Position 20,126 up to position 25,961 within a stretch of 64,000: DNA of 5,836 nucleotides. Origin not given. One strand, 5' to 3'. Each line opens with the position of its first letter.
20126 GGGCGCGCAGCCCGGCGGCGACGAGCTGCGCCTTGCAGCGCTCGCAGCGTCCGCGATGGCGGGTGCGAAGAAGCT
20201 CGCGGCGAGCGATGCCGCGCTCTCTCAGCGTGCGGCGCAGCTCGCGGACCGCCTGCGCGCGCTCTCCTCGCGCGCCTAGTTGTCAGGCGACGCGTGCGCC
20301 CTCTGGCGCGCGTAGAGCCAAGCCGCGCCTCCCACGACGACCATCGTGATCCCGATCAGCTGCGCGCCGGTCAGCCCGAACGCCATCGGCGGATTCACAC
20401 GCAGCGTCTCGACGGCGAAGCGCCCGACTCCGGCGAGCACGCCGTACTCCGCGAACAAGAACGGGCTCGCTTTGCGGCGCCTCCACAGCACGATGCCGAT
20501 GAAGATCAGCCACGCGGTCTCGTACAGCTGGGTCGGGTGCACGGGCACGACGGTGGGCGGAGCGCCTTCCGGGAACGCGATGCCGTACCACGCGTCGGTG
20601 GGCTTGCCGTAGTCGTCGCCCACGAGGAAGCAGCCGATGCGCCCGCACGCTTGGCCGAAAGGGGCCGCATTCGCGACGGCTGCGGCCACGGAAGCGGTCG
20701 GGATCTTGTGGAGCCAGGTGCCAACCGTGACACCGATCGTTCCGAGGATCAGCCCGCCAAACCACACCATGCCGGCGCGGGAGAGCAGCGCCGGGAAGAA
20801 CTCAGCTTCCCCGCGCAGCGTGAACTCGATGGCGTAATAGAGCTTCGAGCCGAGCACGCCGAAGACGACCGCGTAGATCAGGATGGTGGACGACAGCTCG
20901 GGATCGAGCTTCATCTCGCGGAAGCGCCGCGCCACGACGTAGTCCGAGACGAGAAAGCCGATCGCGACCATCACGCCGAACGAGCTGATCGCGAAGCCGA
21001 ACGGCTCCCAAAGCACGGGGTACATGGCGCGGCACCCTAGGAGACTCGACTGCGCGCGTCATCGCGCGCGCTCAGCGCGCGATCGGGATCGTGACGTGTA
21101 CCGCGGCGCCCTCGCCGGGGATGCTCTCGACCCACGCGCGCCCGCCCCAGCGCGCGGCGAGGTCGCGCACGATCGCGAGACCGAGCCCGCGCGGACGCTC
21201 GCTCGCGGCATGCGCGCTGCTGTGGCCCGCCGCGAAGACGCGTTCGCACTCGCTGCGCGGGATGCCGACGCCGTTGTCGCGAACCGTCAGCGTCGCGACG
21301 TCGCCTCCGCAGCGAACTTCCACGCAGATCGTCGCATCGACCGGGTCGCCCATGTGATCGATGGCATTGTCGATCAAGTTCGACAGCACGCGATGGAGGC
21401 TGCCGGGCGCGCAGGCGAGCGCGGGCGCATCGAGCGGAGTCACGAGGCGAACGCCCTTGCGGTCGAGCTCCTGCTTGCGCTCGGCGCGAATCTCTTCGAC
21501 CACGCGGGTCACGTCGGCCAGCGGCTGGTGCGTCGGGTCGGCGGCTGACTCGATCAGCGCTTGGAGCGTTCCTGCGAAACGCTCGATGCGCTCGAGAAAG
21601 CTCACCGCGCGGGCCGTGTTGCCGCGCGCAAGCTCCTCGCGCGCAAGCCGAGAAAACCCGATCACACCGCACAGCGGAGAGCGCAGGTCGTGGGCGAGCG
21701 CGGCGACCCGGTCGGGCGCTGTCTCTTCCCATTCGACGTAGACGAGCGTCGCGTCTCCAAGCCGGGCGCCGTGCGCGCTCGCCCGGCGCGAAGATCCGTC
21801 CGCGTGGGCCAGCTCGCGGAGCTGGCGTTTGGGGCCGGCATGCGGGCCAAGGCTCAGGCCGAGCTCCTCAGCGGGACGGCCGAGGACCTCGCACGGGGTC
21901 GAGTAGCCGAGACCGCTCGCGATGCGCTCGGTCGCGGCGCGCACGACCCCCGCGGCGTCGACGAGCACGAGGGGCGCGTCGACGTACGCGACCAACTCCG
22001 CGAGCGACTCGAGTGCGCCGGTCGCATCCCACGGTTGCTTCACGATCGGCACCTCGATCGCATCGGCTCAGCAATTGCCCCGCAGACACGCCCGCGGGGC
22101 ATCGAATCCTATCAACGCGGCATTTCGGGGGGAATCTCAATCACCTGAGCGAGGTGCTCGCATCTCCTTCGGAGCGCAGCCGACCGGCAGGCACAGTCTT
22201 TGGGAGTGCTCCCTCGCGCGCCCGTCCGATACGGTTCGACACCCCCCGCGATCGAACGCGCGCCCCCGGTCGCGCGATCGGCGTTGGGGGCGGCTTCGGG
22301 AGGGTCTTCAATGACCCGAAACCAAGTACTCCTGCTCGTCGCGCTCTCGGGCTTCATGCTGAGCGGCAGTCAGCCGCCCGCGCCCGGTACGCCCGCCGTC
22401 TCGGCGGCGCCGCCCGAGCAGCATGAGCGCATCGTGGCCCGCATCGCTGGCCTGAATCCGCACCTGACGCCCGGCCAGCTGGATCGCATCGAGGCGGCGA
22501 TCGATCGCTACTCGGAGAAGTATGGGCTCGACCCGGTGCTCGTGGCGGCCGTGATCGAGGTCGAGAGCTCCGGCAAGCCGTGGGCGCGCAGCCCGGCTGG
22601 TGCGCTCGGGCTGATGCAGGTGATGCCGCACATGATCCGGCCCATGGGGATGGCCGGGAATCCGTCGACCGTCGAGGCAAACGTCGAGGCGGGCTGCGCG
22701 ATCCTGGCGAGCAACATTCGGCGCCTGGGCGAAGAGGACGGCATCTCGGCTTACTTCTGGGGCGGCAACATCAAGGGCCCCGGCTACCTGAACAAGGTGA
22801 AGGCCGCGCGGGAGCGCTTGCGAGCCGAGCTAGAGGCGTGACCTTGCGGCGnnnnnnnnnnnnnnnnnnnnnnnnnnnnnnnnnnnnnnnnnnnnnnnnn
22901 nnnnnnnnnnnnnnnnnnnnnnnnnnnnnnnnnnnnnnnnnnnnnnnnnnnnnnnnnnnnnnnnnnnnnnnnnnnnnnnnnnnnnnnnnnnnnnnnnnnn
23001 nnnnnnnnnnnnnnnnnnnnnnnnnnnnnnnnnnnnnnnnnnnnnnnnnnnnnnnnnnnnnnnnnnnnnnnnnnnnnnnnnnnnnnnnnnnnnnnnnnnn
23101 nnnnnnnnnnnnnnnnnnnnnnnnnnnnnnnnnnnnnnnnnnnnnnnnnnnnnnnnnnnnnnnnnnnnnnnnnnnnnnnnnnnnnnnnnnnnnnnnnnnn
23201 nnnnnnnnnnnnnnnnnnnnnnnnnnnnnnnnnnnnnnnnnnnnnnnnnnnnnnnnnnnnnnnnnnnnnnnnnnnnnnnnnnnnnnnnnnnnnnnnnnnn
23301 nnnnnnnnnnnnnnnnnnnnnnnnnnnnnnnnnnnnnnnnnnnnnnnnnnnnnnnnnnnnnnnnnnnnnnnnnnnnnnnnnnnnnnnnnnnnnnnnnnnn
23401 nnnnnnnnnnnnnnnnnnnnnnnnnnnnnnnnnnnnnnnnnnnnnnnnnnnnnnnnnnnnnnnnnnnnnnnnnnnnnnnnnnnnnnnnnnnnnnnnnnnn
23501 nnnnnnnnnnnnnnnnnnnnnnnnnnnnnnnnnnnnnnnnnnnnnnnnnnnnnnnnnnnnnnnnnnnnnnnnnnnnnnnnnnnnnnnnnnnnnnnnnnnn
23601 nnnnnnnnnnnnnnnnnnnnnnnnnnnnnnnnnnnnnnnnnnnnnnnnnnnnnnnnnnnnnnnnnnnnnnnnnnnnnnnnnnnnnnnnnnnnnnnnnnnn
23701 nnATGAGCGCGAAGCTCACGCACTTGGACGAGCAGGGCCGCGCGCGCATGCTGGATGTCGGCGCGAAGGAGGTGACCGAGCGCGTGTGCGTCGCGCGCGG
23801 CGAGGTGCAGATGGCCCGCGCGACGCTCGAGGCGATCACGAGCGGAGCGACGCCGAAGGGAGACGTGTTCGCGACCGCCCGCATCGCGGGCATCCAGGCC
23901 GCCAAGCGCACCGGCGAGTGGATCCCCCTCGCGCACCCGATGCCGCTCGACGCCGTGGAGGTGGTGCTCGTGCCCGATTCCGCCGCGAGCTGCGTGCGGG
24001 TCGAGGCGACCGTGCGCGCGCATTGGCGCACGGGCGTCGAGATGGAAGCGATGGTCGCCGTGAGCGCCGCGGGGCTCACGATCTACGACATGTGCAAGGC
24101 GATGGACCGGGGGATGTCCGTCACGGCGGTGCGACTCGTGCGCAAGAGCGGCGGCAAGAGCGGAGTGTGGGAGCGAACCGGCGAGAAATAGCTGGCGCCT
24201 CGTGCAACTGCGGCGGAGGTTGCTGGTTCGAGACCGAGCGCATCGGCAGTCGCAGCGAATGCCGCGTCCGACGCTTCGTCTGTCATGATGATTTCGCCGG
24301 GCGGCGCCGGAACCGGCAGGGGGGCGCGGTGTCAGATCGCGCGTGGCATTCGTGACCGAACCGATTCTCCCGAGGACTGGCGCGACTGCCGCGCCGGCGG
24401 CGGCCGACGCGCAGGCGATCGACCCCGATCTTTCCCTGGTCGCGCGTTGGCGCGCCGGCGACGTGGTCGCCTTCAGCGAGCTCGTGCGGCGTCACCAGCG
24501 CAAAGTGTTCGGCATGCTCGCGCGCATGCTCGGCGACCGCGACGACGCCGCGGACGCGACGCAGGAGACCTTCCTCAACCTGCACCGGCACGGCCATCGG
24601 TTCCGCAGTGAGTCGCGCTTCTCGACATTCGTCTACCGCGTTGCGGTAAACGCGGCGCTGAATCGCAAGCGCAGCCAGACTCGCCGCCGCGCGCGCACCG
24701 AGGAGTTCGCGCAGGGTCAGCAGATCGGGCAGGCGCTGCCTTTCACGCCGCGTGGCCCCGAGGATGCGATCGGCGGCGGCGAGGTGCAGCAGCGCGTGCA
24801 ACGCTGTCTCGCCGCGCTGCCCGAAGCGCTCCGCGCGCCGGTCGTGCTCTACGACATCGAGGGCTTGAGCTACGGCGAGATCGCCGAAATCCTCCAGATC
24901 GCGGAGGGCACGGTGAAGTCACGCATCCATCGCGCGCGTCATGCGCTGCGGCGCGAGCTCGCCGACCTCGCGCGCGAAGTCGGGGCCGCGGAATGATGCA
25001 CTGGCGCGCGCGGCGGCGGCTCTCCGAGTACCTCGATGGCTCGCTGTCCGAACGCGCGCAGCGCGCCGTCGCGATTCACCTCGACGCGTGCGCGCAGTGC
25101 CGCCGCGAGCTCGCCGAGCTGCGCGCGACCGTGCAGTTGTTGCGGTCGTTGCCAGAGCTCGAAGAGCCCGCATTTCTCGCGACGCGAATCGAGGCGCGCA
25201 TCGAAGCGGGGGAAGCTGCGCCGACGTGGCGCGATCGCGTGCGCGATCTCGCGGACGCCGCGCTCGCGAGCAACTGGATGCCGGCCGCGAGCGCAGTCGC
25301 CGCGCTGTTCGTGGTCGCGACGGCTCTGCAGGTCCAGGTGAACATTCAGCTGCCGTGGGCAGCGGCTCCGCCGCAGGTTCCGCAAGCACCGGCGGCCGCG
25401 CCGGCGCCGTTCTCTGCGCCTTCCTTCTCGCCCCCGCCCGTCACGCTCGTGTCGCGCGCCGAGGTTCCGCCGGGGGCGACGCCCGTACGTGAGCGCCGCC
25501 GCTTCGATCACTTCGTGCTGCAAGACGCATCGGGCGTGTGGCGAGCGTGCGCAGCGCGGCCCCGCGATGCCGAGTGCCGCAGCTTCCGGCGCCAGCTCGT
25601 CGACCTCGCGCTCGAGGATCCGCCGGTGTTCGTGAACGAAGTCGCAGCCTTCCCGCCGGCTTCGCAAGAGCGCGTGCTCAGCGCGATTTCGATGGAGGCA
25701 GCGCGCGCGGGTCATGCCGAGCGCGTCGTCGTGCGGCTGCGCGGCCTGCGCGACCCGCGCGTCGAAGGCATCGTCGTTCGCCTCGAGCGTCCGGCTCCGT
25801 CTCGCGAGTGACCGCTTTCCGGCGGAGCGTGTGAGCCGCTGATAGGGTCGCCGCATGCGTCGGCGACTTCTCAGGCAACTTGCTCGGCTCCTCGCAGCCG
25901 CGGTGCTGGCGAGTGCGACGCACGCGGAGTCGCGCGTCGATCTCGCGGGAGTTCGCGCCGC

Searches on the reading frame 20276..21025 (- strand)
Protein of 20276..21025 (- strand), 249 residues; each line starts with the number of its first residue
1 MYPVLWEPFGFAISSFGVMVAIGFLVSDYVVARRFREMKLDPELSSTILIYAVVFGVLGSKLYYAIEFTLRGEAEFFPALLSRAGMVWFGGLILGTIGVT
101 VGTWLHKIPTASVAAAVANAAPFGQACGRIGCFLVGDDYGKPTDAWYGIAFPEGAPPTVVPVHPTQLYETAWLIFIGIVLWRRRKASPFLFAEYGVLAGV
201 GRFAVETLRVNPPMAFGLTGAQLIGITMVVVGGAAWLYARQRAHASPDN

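Call 25: search_protein_families(library=pfam, proteins=[window:20276-21025:-])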
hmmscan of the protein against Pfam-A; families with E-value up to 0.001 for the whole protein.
window:20276-21025:- (249 aa): 1 family
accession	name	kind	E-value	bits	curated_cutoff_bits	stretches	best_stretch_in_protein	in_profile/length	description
PF01790.23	LGT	-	1.9e-46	158.8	24.9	1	3-238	1-240/240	Prolipoprotein diacylglyceryl transferase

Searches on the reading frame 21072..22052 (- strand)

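Call 25: search_protein_families(library=pfam, proteins=[window:21072-22052:-])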
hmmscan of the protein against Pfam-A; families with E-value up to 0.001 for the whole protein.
window:21072-22052:- (326 aa): 5 families
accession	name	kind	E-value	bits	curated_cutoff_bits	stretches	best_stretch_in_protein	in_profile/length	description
PF02518.31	HATPase_c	-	1.1e-25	90.6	26.4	1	218-325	5-110/111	Histidine kinase-, DNA gyrase B-, and HSP90-like ATPase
PF00512.31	HisKA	-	3.1e-07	30.8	26.9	1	116-169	6-56/66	His Kinase A (phospho-acceptor) domain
PF14501.12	HATPase_c_5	-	0.00024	21.4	22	1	219-306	6-86/102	GHKL domain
PF13589.12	HATPase_c_3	-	0.00042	20.8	25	1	218-285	2-67/137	Histidine kinase-, DNA gyrase B-, and HSP90-like ATPase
PF13581.12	HATPase_c_2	-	0.00098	19.6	27.4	0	226-299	39-109/127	Histidine kinase-like ATPase domain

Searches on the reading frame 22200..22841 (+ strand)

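Call 25: search_protein_families(library=pfam, proteins=[window:22200-22841:+])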
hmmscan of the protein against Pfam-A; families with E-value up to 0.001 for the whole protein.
window:22200-22841:+ (213 aa): 1 family
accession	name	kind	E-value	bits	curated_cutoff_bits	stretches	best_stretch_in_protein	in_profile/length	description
PF01464.25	SLT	-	1.8e-16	60.2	21.3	1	101-188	3-97/117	Transglycosylase SLT domain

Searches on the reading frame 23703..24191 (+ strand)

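Call 25: search_protein_families(library=pfam, proteins=[window:23703-24191:+])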
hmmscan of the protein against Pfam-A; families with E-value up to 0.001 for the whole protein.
window:23703-24191:+ (162 aa): 1 family
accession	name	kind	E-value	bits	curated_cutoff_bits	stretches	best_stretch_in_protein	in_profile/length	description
PF01967.27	MoaC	-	6.5e-52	175.6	27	1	16-151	1-136/136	MoaC family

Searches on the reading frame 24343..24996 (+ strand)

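Call 25: search_protein_families(library=pfam, proteins=[window:24343-24996:+])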
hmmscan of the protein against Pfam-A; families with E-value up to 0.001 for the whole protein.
window:24343-24996:+ (217 aa): 5 families
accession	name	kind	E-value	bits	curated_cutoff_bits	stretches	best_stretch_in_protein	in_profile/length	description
PF08281.18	Sigma70_r4_2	-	4.8e-19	68.2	25.7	1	150-201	2-53/54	Sigma-70, region 4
PF04542.20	Sigma70_r2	-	4.4e-18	65.3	24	1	47-115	1-71/71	Sigma-70 region 2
PF04545.22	Sigma70_r4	-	1.5e-12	47.3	24.1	1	155-203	1-49/50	Sigma-70, region 4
PF07638.17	Sigma70_ECF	-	0.00017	22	21.1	1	148-207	126-184/185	ECF sigma factor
PF13518.12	HTH_28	-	0.00098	19.6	25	0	167-200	5-38/52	Helix-turn-helix domain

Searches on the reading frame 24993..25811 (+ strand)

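Call 6: search_protein_families(library=pfam, proteins=[window:24993-25811:+], max_evalue=0.001)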
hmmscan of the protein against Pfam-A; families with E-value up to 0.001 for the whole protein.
window:24993-25811:+ (272 aa): 1 family
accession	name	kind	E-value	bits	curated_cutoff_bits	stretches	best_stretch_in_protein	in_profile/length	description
PF13490.11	zf-HC2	-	6.4e-08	33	22.2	1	6-37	4-35/35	Putative zinc-finger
